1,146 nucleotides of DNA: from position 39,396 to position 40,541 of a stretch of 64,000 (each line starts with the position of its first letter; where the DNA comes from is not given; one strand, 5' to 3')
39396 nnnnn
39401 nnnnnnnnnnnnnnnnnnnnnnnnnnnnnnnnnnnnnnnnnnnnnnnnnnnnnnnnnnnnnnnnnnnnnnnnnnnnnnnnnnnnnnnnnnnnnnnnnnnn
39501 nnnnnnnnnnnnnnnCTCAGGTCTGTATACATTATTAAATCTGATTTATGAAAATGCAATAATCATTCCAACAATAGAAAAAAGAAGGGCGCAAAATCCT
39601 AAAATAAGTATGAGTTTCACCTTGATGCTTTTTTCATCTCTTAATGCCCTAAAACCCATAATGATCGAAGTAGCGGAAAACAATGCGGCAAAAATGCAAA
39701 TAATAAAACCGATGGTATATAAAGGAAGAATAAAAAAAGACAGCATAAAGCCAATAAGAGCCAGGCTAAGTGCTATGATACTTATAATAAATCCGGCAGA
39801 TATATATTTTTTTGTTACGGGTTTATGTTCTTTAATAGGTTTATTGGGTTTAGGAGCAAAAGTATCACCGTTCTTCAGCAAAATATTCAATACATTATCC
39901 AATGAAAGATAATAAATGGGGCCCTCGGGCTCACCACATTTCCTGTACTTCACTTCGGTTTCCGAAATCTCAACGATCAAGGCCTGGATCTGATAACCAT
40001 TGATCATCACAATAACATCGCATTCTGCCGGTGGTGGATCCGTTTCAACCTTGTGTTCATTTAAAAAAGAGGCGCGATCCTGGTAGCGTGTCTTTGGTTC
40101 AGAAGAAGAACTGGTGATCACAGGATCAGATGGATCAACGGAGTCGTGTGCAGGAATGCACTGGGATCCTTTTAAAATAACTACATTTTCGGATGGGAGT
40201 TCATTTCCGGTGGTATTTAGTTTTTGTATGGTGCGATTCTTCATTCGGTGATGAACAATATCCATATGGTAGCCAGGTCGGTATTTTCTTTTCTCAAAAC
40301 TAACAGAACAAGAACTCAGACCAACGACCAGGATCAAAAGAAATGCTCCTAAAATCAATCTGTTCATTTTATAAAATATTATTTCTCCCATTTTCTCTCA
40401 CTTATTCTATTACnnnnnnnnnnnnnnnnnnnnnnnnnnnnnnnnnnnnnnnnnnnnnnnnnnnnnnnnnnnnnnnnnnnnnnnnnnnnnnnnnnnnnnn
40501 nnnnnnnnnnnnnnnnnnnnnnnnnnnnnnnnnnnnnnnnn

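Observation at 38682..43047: Compact cassette of four paralogous 'KR(R/K)YRPGYH' lipoproteins with glycine-zipper membrane tails plus two paralogous small 'CKFD' lipoproteins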

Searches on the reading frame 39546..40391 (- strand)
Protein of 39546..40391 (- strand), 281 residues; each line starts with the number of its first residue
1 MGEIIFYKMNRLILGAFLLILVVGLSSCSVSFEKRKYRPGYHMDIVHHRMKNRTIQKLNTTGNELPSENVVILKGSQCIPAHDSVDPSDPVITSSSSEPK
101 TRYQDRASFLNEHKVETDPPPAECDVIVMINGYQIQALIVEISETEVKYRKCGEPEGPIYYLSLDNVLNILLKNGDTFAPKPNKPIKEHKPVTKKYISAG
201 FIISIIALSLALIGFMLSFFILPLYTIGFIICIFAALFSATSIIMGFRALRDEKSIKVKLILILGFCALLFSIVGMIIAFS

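Call 3: search_protein_families(library=pfam, proteins=[window:39546-40391:-], max_evalue=1)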
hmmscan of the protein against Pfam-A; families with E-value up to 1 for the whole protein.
window:39546-40391:- (281 aa): 2 families
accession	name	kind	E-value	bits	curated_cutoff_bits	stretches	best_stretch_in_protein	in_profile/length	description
PF06687.17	SUR7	-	0.0012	18.9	29.6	1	145-221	61-130/201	SUR7/PalI family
PF14007.11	YtpI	-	0.0033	18.2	29.4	1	185-251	18-81/87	YtpI-like protein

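Call 4: search_protein_families(library=ncbifam, proteins=[window:39546-40391:-], max_evalue=1)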
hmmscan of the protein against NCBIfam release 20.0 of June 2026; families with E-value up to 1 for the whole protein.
window:39546-40391:- (281 aa): 0 families

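Call 7: find_homologous_proteins(query=window:39546-40391:-, max_evalue=0.001)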
Query window:39546-40391:- (281 aa): 2 proteins with E <= 0.001 among 1746 candidates.
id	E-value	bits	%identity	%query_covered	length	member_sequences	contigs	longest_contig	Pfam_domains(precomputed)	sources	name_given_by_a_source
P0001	3.0e-181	619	100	100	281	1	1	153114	-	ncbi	-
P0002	1.0e-18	86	29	89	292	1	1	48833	-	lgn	-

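Call 8: find_encoding_contigs(protein=P0001, flank=3000, max_places=3)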
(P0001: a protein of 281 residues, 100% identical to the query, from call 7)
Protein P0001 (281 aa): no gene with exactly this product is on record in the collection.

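Call 9: find_encoding_contigs(protein=P0002, flank=10000, max_places=4)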
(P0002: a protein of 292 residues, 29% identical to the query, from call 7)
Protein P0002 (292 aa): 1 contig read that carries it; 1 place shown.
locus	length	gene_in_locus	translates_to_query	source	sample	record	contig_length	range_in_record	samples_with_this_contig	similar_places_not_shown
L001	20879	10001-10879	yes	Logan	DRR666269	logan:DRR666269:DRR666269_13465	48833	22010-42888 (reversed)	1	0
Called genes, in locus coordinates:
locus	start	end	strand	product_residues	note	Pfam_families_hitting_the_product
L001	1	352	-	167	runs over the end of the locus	-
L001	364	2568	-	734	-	PF01839:FG-GAP (faint), PF13517:FG-GAP_3 (weak), PF16743:PliI (faint), PF13517:FG-GAP_3 (weak), PF18962:Por_Secre_tail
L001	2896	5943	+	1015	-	PF21760:SecD_1st, PF22599:SecDF_P1_head, PF02355:SecD_SecF_C, PF07549:Sec_GG, PF02355:SecD_SecF_C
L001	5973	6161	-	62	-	-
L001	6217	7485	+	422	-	PF09298:FAA_hydrolase_N, PF01557:FAA_hydrolase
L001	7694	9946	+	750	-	PF13328:HD_4, PF01966:HD (weak), PF04607:RelA_SpoT, PF02824:TGS, PF19296:RelA_AH, PF28438:RelA_RIS, PF13291:ACT_4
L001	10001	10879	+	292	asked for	-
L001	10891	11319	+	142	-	-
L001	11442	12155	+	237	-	-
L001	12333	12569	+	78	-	-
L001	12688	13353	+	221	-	-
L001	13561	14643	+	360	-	PF00578:AhpC-TSA, PF08534:Redoxin, PF00085:Thioredoxin (weak), PF13905:Thioredoxin_8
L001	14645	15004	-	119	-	PF13560:HTH_31 (faint), PF01381:HTH_3 (faint)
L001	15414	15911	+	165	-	PF01475:FUR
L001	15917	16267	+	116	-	PF01740:STAS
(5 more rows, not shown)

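Call 16: find_homologous_proteins(query=A3, max_evalue=10)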
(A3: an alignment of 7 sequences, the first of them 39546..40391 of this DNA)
Query A3 (7 sequences) (281 aa, profile of the alignment): 9 proteins with E <= 10 among 7294 candidates.
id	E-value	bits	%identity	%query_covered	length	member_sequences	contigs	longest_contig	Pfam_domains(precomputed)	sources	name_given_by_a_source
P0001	4.5e-105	369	100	100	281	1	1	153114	-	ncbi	-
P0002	2.4e-86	308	29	89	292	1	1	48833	-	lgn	-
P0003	3.3e-63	232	31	94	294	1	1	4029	-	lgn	-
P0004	5.4e-62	228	34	99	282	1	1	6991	-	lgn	-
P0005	1.7e-58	216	22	61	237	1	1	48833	-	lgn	-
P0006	1.3e-38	151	26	61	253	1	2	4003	-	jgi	jgi:hypothetical protein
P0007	6.7e-22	96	26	91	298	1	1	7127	-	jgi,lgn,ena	-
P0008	2.2e-7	49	33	23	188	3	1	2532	-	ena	-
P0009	6.9e-6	44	25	59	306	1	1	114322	-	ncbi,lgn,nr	ncbi:MAG: hypothetical protein KatS3mg027_2136 [Bacteroidia bacterium]|nr:MAG: hypothetical protein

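Call 24: find_encoding_contigs(protein=P0007, flank=10000, max_places=3)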
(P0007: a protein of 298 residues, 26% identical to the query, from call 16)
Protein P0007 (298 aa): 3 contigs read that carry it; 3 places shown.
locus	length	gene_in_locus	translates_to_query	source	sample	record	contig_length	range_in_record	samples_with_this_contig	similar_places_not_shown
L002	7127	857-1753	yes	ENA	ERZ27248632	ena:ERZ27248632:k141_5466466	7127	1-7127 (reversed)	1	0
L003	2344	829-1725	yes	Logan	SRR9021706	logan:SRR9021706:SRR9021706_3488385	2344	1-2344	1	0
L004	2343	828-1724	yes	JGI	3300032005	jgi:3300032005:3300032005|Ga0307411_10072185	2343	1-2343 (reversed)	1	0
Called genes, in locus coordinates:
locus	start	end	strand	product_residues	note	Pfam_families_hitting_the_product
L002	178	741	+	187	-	PF00440:TetR_N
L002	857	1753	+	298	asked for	-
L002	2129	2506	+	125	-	-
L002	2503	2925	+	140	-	-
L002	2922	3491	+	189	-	PF00117:GATase, PF07722:Peptidase_C26 (weak)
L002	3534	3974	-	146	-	PF03061:4HBT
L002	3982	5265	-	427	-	PF00155:Aminotran_1_2 (faint), PF00266:Aminotran_5, PF01053:Cys_Met_Meta_PP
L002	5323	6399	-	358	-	PF28535:DUF8431, PF03372:Exo_endo_phos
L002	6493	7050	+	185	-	PF00578:AhpC-TSA, PF08534:Redoxin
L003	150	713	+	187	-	PF00440:TetR_N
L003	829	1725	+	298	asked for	-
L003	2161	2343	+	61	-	?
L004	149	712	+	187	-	PF00440:TetR_N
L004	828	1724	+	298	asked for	-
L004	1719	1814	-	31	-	-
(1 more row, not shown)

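Call 25: find_encoding_contigs(protein=P0004, flank=10000, max_places=3)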
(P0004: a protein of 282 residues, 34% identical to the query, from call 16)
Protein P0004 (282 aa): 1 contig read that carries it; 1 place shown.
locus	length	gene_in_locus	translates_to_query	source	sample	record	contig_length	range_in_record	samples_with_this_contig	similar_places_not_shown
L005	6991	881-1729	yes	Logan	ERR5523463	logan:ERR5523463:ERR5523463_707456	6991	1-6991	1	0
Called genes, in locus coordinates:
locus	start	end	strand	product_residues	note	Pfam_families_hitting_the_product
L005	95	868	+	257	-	-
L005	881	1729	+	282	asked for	-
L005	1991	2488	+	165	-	PF01475:FUR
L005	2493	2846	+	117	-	PF01740:STAS, PF13466:STAS_2 (weak)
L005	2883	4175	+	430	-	PF00709:Adenylsucc_synt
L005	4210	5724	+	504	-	PF13100:OstA_2, PF03968:LptD_N (faint), PF13100:OstA_2 (weak)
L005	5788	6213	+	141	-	PF03061:4HBT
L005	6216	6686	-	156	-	PF00578:AhpC-TSA, PF08534:Redoxin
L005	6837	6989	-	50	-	?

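Call 35: predict_structure(alignment_id=A5)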
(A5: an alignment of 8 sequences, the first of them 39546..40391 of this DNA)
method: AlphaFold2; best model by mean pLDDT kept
length: 281 residues; sequences in the alignment: 8
mean_pLDDT: 66.1   pTM: 0.37
mean pLDDT of the five models: 66.1, 65.8, 65.5, 64.9, 62.6
residues with pLDDT >= 90: 48; 70-90: 109; 50-70: 24; < 50: 100
segments of 3 or more residues with pLDDT < 50: 29-120, 185-190
pLDDT, mean of each block of 10 residues (from residue 1): 57 75 63 43 37 35 33 32 33 32 39 42 78 84 83 83 85 78 49 73 93 88 81 94 89 86 94 90 81
secondary structure, 60 per line:
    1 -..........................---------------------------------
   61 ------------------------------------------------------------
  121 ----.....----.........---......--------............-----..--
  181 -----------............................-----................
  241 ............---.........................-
elements in order: H2-27 E125-129 E134-142 E146-151 E160-163 E167-171 H192-219 H225-252 H256-280

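Call 42: find_related_loci(query=A4, collection=genome_contigs, flank=10000)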
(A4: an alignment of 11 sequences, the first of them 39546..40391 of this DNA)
Query A4 (281 aa) in genome_contigs; peptide patterns used: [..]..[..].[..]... (x = any residue, [..] = any of these).
19 stretches matched a pattern; 4 encode a relative of the query (tblastn E <= 1e-3); 4 distinct loci.
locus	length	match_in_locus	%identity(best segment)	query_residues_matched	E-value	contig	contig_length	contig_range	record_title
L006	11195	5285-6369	34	9-280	5e-38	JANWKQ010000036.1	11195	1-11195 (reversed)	MAG: Flavobacteriales bacterium isolate CRAIB_MAG97 c_000000017230, whole genome shotgun sequence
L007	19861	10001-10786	22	18-265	7e-7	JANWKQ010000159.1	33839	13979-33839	MAG: Flavobacteriales bacterium isolate CRAIB_MAG97 c_000000071031, whole genome shotgun sequence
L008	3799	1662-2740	22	3-278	2e-5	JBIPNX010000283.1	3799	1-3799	MAG: Flavobacteriales bacterium isolate ME2018-11-08GD_3300042901_group8_bin15 Rohwer_bin940_scaffold_24776_c1, whole ge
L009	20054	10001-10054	75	25-44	9e-5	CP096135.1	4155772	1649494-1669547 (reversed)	MAG: Sphingobacteriales bacterium JAD_PAG50586_3 chromosome, complete genome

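Call 47: search_protein_representatives(alignment_id=A5)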
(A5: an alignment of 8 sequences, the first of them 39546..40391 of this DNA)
Query: 8 sequences, 265 profile positions. Proteins with E-value up to 0.001 (for the whole library): 7139; up to 1e-10: 1469; up to 1e-30: 50. The best 150 are listed.
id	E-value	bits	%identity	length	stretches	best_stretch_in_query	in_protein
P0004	1.3e-97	342.5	-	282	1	4-265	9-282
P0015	4.2e-97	340.9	-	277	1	3-265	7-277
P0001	3.5e-91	321.4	-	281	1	1-265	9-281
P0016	2.9e-75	269.2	-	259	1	1-239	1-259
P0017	2.2e-72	259.8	-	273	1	5-265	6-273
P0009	7.3e-72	258.1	-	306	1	1-265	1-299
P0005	1.1e-69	251.0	-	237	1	17-224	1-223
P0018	5.8e-43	163.4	-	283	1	5-263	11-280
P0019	8.1e-43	162.9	-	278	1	2-263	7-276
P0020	2.2e-42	161.4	-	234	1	6-220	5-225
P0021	4.3e-42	160.5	-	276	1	3-265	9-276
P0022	7.9e-42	159.6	-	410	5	84-156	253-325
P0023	5.2e-41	157.0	-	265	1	1-263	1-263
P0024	6.4e-41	156.7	-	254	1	1-234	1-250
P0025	1.2e-38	149.2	-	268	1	1-265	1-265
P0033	4.4e-35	137.5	-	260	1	3-264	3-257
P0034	4.6e-35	137.4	-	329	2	6-155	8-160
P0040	3.0e-33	131.5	-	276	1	6-246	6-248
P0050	1.9e-31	125.6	-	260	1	7-262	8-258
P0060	7.8e-31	123.6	-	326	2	5-159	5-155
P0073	1.3e-29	119.6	-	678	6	104-156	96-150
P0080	4.5e-29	117.8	-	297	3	172-265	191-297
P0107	5.0e-28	114.4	-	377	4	99-244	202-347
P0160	6.4e-27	110.8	-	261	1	5-207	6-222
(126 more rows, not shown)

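Call 49: search_protein_families(library=pfam, proteins=[P0034, P0160, P0050, P0022, P0073, P0107, P0033, P0025, P0040, P0060], max_evalue=0.1)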
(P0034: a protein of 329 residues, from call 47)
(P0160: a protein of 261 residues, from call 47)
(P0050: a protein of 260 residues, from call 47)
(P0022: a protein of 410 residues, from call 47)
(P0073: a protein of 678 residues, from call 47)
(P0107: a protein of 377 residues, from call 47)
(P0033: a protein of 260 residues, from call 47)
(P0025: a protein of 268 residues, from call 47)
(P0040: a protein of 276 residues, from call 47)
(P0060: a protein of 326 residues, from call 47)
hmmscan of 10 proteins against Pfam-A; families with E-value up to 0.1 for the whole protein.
P0034 (329 aa): 6 families
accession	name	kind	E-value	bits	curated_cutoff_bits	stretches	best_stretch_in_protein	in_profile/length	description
PF13828.11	DUF4190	-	1.6e-07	31.4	35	1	260-323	2-61/62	Domain of unknown function (DUF4190)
PF05767.17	Pox_A14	-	0.0021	18.6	27.7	1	270-323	13-64/93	Poxvirus virion envelope protein A14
PF09716.15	ETRAMP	-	0.038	14.4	29.1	0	289-324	36-72/81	Malarial early transcribed membrane protein (ETRAMP)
PF09605.15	Trep_Strep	-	0.04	14.4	28.7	1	254-325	52-124/185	Hypothetical bacterial integral membrane protein (Trep_Strep)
PF19733.4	DUF6223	-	0.071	13.9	27.4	0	278-326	12-58/98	Family of unknown function (DUF6223)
PF16674.11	UCH_N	-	0.098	13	25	0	173-223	36-87/105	N-terminal of ubiquitin carboxyl-terminal hydrolase 37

P0160 (261 aa): 3 families
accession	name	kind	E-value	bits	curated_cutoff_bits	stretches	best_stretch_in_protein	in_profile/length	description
PF13828.11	DUF4190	-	7.9e-07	29.2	35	1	191-254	1-61/62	Domain of unknown function (DUF4190)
PF05767.17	Pox_A14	-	0.00016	22.2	27.7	1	202-255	13-65/93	Poxvirus virion envelope protein A14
PF13273.12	DUF4064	-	0.011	16.4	32.1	1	170-246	33-100/102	Protein of unknown function (DUF4064)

P0050 (260 aa): 3 families
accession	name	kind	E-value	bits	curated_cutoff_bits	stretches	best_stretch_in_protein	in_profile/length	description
PF01027.25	Bax1-I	-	0.0042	17.3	34.1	1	183-255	73-145/207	Inhibitor of apoptosis-promoting Bax1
PF17247.7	DUF5316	-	0.024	14.8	28.7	1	198-258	6-72/74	Family of unknown function (DUF5316)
PF04872.18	Pox_L5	-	0.097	13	24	0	92-131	21-61/79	Poxvirus L5 protein family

P0022 (410 aa): 3 families
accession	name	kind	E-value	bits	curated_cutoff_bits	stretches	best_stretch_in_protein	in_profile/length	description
PF18401.7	Thioredoxin_13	-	0.022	15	26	0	3-50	41-88/136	Thioredoxin-like domain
PF07202.18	Tcp10_C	-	0.05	13.7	36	0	319-328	26-35/35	T-complex protein 10 C-terminus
PF01936.24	NYN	-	0.096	13.6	24.2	0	190-210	91-111/145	NYN domain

P0073 (678 aa): 0 families

P0107 (377 aa): 3 families
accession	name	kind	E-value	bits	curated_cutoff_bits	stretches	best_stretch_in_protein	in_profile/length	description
PF13828.11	DUF4190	-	1.5e-06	28.2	35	1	312-370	6-62/62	Domain of unknown function (DUF4190)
PF13903.11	Claudin_2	-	0.0011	19.2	29.1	1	261-376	68-190/192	PMP-22/EMP/MP20/Claudin tight junction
PF05320.17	Pox_RNA_Pol_19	-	0.059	13.8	25.4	0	133-149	125-141/166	Poxvirus DNA-directed RNA polymerase 19 kDa subunit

P0033 (260 aa): 1 family
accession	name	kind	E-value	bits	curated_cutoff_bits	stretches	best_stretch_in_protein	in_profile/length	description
PF06168.16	DUF981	-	0.00039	20.9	29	1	167-250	30-116/186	Protein of unknown function (DUF981)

P0025 (268 aa): 2 families
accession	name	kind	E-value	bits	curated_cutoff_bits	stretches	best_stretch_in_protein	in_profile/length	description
PF06687.17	SUR7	-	0.0043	17.2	29.6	1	130-229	64-159/201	SUR7/PalI family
PF20237.3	DUF6594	-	0.014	15.8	30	1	180-230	170-219/238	Family of unknown function (DUF6594)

P0040 (276 aa): 3 families
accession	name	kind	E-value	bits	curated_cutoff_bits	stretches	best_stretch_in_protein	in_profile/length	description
PF13828.11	DUF4190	-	1.8e-08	34.5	35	1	216-270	10-61/62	Domain of unknown function (DUF4190)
PF06195.18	DUF996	-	0.032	14.9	31.3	1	169-249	19-105/138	Protein of unknown function (DUF996)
PF13194.11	DUF4010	-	0.098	12.8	30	0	172-267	49-143/210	Domain of unknown function (DUF4010)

P0060 (326 aa): 2 families
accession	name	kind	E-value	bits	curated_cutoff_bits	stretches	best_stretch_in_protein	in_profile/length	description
PF13828.11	DUF4190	-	3.7e-07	30.2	35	1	256-321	4-62/62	Domain of unknown function (DUF4190)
PF24369.1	DUF7525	-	0.081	13.4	27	0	275-312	15-49/57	Family of unknown function (DUF7525)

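Call 55: fold_search(model_id=the predicted structure, library=pdb)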
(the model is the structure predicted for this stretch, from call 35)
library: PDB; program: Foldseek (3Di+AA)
matches with E <= 10: 521; with E <= 0.001: 0
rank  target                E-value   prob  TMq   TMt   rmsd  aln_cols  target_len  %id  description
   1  1kq2_B                2.1e-02  1.00  0.15  0.63   3.0        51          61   14  Crystal Structure of an Hfq-RNA Complex (released 2002-07-05)
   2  3qsu_E                2.7e-02  1.00  0.15  0.63   1.6        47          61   15  Structure of Staphylococcus aureus Hfq in complex with A7 RNA (released 2012-09-12)
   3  4nl2_B                3.7e-02  1.00  0.14  0.51   7.9        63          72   17  Crystal Structure of Listeria monocytogenes Hfq (released 2014-09-10)
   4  3hsb_B                3.7e-02  1.00  0.15  0.54   8.6        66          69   17  Crystal structure of YmaH (Hfq) from Bacillus subtilis in complex with an RNA aptamer (released 2010-06-23)
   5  1kq2_H                4.0e-02  1.00  0.15  0.61   2.9        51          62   14  Crystal Structure of an Hfq-RNA Complex (released 2002-07-05)
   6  6gwk_H                4.0e-02  1.00  0.16  0.55   7.0        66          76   14  The crystal structure of Hfq from Caulobacter crescentus (released 2019-05-22)
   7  4nl3_B                4.0e-02  1.00  0.14  0.50   8.1        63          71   17  Crystal Structure of Listeria monocytogenes Hfq in complex with U6 RNA (released 2014-09-10)
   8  4nl3_A                4.4e-02  1.00  0.14  0.51   8.2        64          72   17  Crystal Structure of Listeria monocytogenes Hfq in complex with U6 RNA (released 2014-09-10)
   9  6gwk_C                4.7e-02  1.00  0.15  0.56   9.7        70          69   16  The crystal structure of Hfq from Caulobacter crescentus (released 2019-05-22)
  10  6gwk_R                5.0e-02  1.00  0.15  0.56   9.7        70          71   16  The crystal structure of Hfq from Caulobacter crescentus (released 2019-05-22)
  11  4noy_B                5.0e-02  1.00  0.14  0.51   7.9        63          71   17  Crystal structure of Listeria monocytogenes Hfq F43W (released 2014-09-10)
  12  6gwk_M                5.6e-02  1.00  0.15  0.56   7.6        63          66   13  The crystal structure of Hfq from Caulobacter crescentus (released 2019-05-22)
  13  1kq1_H                5.9e-02  1.00  0.15  0.59   2.5        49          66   14  1.55 A Crystal structure of the pleiotropic translational regulator, Hfq (released 2002-07-10)
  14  6gwk_B                5.9e-02  1.00  0.16  0.54   7.1        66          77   14  The crystal structure of Hfq from Caulobacter crescentus (released 2019-05-22)
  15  4nl2_A                6.2e-02  0.99  0.14  0.48   8.8        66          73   17  Crystal Structure of Listeria monocytogenes Hfq (released 2014-09-10)
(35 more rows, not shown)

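Call 57: list_cluster_members(proteins=[P0034, P0160, P0050, P0040, P0033, P0025, P0018, P0021, P0060, P0107])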
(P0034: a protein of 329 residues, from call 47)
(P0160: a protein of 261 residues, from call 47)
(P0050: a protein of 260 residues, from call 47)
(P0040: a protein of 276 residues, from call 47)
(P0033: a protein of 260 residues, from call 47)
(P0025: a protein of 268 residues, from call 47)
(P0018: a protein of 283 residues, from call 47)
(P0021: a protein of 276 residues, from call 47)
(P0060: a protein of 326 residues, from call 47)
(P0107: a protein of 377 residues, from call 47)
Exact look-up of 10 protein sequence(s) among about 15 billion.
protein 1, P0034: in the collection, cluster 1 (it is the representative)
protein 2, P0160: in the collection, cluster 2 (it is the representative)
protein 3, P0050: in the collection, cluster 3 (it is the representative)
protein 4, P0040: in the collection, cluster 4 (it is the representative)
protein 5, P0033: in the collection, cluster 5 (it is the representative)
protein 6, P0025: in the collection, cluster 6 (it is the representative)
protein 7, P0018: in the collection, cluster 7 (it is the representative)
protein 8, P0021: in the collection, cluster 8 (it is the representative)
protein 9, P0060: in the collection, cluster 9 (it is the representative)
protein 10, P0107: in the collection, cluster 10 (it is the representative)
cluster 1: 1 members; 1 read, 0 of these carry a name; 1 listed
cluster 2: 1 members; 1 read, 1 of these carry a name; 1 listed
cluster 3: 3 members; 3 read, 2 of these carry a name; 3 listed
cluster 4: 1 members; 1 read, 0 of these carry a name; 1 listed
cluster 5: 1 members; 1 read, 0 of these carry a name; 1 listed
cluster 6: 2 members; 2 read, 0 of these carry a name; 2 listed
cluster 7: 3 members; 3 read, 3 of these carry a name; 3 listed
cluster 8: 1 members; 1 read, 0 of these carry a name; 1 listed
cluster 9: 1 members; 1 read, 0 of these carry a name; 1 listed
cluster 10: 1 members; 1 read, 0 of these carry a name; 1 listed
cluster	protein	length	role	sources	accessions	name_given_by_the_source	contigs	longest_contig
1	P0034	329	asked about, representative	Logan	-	-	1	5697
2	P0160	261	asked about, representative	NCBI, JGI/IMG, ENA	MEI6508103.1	MAG: DUF4190 domain-containing protein [Bacteroidota bacterium]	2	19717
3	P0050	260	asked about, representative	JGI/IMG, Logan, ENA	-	hypothetical protein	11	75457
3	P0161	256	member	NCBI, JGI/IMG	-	hypothetical protein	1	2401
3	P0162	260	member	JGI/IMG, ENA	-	-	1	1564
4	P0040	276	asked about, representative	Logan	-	-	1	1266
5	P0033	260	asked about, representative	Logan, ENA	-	-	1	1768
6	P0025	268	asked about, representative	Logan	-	-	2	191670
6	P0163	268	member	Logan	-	-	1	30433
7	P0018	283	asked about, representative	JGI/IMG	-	hypothetical protein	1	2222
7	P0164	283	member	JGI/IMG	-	hypothetical protein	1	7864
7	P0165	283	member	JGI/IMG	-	hypothetical protein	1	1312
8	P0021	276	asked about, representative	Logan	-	-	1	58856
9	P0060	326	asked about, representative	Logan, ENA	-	-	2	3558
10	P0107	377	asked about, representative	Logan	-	-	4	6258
